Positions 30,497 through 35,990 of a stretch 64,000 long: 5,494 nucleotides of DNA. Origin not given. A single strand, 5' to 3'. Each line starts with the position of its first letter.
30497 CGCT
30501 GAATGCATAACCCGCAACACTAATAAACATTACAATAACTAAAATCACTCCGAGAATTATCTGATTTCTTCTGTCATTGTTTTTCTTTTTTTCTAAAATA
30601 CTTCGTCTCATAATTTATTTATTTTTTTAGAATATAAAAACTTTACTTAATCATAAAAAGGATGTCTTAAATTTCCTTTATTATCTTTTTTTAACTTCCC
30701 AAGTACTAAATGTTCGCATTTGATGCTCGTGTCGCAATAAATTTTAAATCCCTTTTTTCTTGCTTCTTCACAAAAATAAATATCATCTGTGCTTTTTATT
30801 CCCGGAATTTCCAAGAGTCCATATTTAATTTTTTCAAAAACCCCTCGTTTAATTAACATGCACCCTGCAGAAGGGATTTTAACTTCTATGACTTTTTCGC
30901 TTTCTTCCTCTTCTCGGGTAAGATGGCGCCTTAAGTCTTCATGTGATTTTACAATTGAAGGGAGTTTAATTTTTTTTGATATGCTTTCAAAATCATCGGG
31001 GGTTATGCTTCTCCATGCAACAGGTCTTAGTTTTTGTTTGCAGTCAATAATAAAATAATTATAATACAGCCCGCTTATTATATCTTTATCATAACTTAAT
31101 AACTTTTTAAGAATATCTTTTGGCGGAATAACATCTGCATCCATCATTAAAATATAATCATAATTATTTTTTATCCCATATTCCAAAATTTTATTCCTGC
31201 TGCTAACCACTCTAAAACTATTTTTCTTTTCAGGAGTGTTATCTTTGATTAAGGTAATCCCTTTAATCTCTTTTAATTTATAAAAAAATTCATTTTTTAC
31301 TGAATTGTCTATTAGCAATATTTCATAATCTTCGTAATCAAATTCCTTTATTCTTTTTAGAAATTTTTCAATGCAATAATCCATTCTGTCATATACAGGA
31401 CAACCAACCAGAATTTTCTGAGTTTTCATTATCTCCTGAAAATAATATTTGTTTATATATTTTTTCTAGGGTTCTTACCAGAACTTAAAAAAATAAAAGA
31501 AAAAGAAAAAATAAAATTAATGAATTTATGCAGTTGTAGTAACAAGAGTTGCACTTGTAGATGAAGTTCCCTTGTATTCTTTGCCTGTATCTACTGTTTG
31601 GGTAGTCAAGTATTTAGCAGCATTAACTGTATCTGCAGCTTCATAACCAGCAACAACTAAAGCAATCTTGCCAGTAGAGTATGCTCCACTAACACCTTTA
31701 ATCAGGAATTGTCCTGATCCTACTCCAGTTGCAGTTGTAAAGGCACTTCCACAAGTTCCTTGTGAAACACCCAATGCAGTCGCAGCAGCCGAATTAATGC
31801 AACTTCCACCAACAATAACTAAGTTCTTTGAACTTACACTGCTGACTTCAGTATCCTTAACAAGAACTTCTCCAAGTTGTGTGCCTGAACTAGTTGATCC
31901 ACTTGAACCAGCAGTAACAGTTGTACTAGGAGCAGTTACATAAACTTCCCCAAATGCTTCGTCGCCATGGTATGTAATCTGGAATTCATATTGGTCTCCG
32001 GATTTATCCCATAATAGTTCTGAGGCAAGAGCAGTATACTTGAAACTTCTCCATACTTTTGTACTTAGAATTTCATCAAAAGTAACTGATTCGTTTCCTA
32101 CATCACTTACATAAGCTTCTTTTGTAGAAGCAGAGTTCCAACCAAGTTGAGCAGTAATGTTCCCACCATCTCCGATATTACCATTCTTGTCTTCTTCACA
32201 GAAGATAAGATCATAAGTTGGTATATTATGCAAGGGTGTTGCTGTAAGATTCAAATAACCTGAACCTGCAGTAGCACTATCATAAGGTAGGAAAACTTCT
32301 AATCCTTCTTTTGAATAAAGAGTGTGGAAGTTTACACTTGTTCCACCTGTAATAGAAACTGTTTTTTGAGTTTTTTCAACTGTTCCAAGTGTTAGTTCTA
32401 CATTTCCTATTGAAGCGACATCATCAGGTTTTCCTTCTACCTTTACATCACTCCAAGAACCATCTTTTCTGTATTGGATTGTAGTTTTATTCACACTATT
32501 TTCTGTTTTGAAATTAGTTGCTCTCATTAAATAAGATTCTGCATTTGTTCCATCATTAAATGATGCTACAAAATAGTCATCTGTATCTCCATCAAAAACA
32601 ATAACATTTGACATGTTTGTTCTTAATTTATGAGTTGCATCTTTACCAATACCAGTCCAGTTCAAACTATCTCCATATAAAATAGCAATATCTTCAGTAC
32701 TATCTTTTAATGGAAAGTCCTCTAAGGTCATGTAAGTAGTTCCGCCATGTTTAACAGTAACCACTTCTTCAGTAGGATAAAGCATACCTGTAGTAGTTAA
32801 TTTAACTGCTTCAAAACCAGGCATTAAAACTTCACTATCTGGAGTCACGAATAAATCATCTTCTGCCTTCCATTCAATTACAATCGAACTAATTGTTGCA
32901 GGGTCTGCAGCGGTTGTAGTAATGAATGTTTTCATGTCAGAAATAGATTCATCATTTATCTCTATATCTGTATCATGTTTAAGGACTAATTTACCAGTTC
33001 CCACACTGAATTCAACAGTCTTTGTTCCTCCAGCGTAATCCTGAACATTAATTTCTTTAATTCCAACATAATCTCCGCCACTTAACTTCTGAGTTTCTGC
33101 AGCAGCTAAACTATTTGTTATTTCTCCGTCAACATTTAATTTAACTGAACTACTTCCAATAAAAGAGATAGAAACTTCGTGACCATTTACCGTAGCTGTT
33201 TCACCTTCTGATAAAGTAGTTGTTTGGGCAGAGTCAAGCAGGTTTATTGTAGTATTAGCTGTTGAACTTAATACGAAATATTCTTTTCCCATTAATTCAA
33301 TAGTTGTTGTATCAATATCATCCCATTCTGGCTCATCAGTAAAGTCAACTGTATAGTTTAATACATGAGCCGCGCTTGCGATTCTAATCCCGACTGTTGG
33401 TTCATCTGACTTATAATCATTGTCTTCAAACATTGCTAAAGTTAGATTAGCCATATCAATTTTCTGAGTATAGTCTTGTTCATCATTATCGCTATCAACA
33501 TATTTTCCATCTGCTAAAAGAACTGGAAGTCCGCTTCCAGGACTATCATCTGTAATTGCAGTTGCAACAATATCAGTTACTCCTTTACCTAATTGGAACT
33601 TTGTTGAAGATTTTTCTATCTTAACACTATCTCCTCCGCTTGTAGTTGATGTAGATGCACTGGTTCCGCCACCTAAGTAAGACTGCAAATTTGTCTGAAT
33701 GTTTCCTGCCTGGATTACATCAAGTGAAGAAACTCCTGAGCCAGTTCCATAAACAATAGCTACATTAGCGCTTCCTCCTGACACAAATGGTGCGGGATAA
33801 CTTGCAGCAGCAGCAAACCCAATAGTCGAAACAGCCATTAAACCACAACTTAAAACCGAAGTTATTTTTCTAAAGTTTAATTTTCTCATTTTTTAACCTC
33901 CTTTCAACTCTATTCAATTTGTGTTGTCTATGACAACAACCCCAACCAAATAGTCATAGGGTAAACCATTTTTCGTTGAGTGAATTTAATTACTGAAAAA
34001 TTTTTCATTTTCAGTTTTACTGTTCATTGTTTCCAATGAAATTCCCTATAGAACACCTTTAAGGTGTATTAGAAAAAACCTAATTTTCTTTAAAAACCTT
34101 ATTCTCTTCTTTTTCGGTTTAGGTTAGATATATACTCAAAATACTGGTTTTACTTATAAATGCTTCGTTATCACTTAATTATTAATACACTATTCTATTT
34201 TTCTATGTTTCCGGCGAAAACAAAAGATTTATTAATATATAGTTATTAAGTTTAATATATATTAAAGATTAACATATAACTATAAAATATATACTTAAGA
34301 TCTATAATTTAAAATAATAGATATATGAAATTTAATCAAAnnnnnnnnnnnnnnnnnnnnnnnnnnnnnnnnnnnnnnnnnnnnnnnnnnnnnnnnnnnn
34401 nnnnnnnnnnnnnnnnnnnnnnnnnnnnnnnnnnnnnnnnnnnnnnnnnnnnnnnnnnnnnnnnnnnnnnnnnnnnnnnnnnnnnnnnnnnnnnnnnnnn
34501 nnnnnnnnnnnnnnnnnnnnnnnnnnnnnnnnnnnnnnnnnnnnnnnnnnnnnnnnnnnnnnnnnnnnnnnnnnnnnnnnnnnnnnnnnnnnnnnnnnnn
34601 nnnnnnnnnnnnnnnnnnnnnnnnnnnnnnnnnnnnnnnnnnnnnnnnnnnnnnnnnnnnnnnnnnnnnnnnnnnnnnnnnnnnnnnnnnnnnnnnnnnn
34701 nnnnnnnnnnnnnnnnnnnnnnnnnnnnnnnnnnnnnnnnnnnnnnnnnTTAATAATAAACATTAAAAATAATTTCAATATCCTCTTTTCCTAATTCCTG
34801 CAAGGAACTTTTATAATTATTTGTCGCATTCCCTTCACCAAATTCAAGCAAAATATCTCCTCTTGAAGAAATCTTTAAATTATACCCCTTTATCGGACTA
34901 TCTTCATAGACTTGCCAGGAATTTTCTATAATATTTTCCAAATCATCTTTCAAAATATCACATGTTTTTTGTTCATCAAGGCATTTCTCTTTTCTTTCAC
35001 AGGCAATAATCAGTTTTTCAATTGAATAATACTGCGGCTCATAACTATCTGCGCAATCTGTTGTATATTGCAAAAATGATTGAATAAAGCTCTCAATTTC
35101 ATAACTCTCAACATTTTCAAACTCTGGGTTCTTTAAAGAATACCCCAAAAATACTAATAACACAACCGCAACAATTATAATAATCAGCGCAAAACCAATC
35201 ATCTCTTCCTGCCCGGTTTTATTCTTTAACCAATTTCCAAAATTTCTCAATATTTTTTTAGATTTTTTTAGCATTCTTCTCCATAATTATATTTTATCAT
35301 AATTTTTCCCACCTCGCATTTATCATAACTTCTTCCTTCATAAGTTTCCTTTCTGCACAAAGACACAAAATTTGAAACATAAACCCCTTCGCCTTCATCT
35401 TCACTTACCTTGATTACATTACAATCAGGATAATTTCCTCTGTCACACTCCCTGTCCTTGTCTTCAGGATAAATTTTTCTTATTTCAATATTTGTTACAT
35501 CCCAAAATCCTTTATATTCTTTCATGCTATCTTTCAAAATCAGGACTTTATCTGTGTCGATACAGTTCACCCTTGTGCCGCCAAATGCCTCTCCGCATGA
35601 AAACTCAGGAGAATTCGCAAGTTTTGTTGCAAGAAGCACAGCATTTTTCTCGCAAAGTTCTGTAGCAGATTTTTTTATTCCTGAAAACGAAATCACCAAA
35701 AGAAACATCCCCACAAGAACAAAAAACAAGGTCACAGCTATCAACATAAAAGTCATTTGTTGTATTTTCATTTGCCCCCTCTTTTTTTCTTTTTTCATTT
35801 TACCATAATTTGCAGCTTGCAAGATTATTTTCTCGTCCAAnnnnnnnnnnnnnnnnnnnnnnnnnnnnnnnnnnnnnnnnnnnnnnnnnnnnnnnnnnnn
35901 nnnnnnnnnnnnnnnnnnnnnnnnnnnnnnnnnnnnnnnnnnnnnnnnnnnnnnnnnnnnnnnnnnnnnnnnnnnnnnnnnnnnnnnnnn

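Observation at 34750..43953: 9-kb minus-strand cluster of type-IV-pilin-like proteins with Cys-rich secreted proteins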

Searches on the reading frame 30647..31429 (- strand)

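Call 9: search_protein_families(library=pfam, proteins=[window:30647-31429:-], max_evalue=0.01)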
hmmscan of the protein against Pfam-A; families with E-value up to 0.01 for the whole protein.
window:30647-31429:- (260 aa): 4 families
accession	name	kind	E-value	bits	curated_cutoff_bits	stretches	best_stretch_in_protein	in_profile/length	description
PF00535.33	Glycos_transf_2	-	1.9e-08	34.9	23.3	1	11-201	5-167/168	Glycosyl transferase family 2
PF03452.20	Anp1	-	9.3e-07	29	28.8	1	76-119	123-167/263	Anp1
PF10111.15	Glyco_tranf_2_2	-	0.00034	20.6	27.3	1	16-112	12-104/276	Glycosyltransferase like family 2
PF13641.12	Glyco_tranf_2_3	-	0.00044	20.8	27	1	31-231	27-202/230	Glycosyltransferase like family 2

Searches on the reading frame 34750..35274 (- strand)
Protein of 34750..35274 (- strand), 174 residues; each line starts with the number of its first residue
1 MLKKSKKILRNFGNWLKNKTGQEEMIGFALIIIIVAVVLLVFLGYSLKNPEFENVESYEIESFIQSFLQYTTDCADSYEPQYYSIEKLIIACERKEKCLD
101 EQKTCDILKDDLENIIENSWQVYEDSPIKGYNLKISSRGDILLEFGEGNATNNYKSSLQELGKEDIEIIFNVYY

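Call 7: search_protein_families(library=pfam, proteins=[window:34750-35274:-], max_evalue=1)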
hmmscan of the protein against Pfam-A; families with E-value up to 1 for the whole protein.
window:34750-35274:- (174 aa): 1 family
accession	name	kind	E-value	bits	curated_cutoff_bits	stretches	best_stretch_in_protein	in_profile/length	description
PF14991.11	MLANA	-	0.18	12.5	27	1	21-74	21-74/117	Protein melan-A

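Call 8: search_protein_families(library=ncbifam, proteins=[window:34750-35274:-], max_evalue=1)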
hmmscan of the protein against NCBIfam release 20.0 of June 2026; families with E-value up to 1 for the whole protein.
window:34750-35274:- (174 aa): 0 families

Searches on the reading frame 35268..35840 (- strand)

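Call 7: search_protein_families(library=pfam, proteins=[window:35268-35840:-], max_evalue=1)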
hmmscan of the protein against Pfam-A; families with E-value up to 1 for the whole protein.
window:35268-35840:- (190 aa): 1 family
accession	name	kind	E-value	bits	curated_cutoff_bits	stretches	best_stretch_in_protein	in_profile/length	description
PF10661.14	EssA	-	0.16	12.3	24.1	1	17-49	111-143/147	WXG100 protein secretion system (Wss), protein EssA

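Call 8: search_protein_families(library=ncbifam, proteins=[window:35268-35840:-], max_evalue=1)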
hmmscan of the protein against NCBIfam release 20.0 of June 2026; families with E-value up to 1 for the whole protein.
window:35268-35840:- (190 aa): 3 families
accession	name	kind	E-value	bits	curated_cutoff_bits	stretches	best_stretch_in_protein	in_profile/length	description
TIGR00705.1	SppA_67K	equivalog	0.099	11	311.45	1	32-79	11-56/590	signal peptide peptidase SppA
NF008298.1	PRK11086.1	subfamily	0.13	10.7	520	1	23-80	3-58/529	DcuS/MalK family sensor histidine kinase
NF042931.1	SAG1386_EF1546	equivalog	0.22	11.6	80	1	13-54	14-55/158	SAG1386/EF1546 family surface-associated protein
